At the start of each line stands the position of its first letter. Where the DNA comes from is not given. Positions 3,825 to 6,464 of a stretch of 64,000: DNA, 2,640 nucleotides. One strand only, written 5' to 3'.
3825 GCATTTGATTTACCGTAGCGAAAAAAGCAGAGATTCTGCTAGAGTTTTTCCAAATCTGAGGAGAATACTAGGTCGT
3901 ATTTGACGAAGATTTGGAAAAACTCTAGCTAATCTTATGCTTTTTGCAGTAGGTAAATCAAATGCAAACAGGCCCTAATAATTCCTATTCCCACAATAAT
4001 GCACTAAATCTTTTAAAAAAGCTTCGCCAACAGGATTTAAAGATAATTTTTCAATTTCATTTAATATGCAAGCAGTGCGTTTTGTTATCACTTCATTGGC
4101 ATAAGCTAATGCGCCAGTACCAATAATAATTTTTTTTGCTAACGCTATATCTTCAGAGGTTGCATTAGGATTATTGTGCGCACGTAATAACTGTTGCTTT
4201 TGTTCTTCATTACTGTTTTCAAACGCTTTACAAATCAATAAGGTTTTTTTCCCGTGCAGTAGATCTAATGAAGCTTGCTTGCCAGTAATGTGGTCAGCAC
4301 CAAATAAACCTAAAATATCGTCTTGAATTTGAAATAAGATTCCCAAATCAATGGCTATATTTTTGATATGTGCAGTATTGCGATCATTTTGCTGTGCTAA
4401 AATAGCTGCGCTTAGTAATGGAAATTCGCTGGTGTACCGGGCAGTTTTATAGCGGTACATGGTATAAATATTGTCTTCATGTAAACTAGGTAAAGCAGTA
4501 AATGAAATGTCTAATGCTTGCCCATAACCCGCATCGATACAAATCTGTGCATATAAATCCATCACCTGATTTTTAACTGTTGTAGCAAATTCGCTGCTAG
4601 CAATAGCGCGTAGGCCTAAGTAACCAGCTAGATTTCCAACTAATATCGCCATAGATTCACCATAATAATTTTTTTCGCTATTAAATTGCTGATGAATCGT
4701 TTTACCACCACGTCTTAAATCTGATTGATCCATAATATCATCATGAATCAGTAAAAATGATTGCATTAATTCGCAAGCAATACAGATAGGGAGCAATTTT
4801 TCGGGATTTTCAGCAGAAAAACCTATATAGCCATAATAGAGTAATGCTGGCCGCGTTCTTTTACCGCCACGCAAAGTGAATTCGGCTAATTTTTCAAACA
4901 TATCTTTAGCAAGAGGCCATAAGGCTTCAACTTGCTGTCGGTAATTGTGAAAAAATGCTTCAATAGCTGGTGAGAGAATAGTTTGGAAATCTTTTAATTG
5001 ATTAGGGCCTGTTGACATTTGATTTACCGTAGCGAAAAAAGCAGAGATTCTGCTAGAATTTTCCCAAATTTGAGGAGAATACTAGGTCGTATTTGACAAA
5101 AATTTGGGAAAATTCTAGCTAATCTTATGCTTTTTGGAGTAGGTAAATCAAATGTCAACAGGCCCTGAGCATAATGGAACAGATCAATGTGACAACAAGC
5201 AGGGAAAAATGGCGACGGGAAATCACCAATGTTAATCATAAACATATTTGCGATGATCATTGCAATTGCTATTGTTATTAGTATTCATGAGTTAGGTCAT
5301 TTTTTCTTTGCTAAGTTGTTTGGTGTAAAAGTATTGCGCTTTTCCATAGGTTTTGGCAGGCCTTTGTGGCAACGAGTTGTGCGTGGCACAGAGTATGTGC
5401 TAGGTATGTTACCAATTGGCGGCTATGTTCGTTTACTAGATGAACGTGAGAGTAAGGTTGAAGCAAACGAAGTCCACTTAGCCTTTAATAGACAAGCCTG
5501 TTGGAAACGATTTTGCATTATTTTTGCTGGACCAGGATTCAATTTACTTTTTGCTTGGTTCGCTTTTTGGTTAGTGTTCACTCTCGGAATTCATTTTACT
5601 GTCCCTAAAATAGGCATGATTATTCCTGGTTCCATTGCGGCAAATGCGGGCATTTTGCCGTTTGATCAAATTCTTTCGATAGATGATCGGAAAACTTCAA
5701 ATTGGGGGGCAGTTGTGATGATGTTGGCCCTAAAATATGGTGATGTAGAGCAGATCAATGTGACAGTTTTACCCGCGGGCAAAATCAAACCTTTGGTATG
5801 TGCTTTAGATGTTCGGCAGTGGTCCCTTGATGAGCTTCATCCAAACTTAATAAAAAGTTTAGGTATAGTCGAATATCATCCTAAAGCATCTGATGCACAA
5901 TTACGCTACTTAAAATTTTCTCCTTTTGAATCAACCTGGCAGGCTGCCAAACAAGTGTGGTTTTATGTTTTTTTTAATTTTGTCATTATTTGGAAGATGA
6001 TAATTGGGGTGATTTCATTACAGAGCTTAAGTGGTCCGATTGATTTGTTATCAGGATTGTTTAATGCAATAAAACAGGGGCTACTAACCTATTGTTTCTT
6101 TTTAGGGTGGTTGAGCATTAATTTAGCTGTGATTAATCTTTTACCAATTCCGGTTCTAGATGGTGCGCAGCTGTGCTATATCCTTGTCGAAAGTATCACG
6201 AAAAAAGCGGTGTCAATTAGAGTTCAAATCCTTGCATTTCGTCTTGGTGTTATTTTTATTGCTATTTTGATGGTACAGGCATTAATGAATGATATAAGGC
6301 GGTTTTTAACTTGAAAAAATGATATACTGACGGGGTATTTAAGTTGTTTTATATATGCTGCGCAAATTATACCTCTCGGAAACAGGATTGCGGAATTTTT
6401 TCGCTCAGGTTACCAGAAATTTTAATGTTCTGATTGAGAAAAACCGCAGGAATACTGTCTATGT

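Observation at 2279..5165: Eukaryote-flavoured isoprenoid module: MVD-IDI gene fusion plus a eukaryote-type FPP synthase, each bracketed by copies of the same MITE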

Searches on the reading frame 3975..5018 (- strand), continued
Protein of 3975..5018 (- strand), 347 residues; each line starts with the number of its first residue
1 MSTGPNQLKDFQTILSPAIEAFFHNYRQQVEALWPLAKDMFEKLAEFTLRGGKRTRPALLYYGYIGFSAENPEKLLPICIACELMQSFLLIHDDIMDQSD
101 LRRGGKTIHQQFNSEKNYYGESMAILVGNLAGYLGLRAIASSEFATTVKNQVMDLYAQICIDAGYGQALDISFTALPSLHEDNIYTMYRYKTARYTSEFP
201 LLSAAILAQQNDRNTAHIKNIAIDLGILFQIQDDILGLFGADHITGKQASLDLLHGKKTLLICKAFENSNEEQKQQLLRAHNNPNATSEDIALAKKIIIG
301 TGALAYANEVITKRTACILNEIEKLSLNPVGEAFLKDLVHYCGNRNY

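Call 50: search_solved_structures(query=window:3975-5018:-, max_evalue=1e-20, show_alignments=5)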
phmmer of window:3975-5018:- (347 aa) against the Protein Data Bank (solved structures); distinct sequences matched with E-value up to 1e-20: 6.
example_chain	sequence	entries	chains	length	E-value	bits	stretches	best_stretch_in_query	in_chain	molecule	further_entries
8f8f_A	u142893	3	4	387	4.7e-34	121.2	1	20-346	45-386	(2E,6E)-farnesyl diphosphate synthase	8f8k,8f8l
3lk5_A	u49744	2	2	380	1.7e-32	116.1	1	37-324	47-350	Geranylgeranyl pyrophosphate synthase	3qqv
1wy0_A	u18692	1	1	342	1.7e-27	99.7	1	40-280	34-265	geranylgeranyl pyrophosphate synthetase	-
5jfq_A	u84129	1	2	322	3.7e-27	98.6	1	41-342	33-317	Geranylgeranyl Pyrophosphate Synthetase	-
6kd7_A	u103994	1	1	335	4.5e-24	88.4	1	27-338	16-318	Polyprenyl synthetase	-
1wmw_A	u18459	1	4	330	3e-21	79.1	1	35-308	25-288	geranylgeranyl diphosphate synthetase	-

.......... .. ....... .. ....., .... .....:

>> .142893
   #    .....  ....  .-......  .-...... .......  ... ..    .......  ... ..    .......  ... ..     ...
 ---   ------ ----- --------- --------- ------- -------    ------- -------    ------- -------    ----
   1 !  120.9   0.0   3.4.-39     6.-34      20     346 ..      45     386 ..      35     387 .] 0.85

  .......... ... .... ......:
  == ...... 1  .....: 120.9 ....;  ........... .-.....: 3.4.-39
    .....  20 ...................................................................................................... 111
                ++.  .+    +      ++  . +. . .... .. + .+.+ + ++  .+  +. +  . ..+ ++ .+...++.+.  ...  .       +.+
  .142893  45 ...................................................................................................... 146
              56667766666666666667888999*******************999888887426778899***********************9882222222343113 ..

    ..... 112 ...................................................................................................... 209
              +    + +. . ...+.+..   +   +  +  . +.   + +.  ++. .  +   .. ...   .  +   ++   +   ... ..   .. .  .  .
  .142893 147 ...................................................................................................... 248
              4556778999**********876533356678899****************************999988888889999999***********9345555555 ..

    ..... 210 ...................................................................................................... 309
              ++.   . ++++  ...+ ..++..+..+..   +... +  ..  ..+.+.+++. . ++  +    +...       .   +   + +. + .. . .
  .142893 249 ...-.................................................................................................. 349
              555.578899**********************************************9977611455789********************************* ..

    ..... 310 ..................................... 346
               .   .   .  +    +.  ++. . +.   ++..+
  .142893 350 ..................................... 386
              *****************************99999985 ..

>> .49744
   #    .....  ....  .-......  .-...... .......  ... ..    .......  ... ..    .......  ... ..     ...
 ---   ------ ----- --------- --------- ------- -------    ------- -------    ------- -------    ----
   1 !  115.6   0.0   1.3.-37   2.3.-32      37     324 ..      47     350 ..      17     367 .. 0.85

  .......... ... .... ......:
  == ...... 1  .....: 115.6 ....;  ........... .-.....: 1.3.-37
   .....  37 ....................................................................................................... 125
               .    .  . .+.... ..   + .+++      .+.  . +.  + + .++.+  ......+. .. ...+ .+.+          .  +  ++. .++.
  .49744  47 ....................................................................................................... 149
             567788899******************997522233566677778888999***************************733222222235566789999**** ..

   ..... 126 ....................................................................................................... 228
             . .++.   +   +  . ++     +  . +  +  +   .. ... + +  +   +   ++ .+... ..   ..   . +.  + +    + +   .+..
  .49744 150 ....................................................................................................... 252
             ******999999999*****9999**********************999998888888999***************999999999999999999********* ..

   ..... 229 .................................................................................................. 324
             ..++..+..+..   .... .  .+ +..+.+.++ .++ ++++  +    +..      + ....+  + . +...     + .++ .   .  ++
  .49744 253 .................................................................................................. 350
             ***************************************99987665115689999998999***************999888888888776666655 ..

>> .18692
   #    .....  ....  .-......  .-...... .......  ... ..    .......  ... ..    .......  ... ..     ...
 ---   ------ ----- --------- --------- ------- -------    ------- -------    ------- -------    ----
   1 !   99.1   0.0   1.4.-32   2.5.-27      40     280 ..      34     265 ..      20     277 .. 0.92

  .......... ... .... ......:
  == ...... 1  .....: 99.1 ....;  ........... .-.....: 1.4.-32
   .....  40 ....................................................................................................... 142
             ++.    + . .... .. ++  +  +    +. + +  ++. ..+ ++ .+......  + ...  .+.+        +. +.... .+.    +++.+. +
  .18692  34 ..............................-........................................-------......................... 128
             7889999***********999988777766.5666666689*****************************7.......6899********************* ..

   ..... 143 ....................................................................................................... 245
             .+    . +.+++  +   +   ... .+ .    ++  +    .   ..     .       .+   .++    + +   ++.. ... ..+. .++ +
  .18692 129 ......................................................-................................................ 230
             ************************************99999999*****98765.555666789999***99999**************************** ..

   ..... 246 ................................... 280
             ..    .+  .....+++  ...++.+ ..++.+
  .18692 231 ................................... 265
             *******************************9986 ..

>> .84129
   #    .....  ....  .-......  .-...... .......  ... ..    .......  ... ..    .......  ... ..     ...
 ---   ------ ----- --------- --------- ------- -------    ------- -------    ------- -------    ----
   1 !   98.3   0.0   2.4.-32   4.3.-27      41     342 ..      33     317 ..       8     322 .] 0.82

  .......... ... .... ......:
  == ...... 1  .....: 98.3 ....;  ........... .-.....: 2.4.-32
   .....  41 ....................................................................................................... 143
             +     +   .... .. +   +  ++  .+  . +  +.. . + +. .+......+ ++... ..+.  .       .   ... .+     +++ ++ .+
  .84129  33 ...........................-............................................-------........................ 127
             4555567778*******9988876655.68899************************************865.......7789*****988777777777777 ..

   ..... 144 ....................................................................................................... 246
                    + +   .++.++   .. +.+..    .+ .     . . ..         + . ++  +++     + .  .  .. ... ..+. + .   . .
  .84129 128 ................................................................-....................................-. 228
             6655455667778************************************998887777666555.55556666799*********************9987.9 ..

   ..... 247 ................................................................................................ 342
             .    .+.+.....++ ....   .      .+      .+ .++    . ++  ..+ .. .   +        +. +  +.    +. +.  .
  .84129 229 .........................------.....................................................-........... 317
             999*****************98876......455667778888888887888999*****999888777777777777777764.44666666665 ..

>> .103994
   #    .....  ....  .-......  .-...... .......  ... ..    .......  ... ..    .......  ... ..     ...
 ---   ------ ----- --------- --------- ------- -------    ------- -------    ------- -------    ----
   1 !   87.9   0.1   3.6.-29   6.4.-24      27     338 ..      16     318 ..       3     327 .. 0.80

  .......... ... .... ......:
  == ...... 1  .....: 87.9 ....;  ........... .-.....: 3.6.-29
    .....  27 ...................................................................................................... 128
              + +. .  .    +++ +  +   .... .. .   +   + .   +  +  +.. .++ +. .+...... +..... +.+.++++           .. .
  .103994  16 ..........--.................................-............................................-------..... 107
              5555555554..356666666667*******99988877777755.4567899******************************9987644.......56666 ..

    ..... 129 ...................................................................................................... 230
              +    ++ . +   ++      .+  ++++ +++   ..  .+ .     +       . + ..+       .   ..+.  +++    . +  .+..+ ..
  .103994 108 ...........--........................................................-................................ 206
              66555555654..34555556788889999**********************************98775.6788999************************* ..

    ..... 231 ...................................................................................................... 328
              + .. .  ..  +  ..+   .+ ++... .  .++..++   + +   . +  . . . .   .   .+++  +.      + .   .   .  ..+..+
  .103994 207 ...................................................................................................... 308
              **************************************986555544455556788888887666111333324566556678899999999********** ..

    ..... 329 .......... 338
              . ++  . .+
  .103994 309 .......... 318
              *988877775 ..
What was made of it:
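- On Archaeal-type (type I) GGPPS / IdsA: The window reads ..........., while 1wy0, 5jfq and 6kd7 read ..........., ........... and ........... (call 50).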

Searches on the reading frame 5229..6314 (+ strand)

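Call 3: search_protein_families(library=pfam, proteins=[window:5229-6314:+])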
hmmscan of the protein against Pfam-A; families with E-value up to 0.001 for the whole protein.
window:5229-6314:+ (361 aa): 2 families
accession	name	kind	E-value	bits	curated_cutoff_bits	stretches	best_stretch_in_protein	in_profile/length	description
PF02163.28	Peptidase_M50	-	1e-58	198.7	27.2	1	9-347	2-221/221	Peptidase family M50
PF17820.7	PDZ_6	-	0.00014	21.9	27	1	131-166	5-40/54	PDZ domain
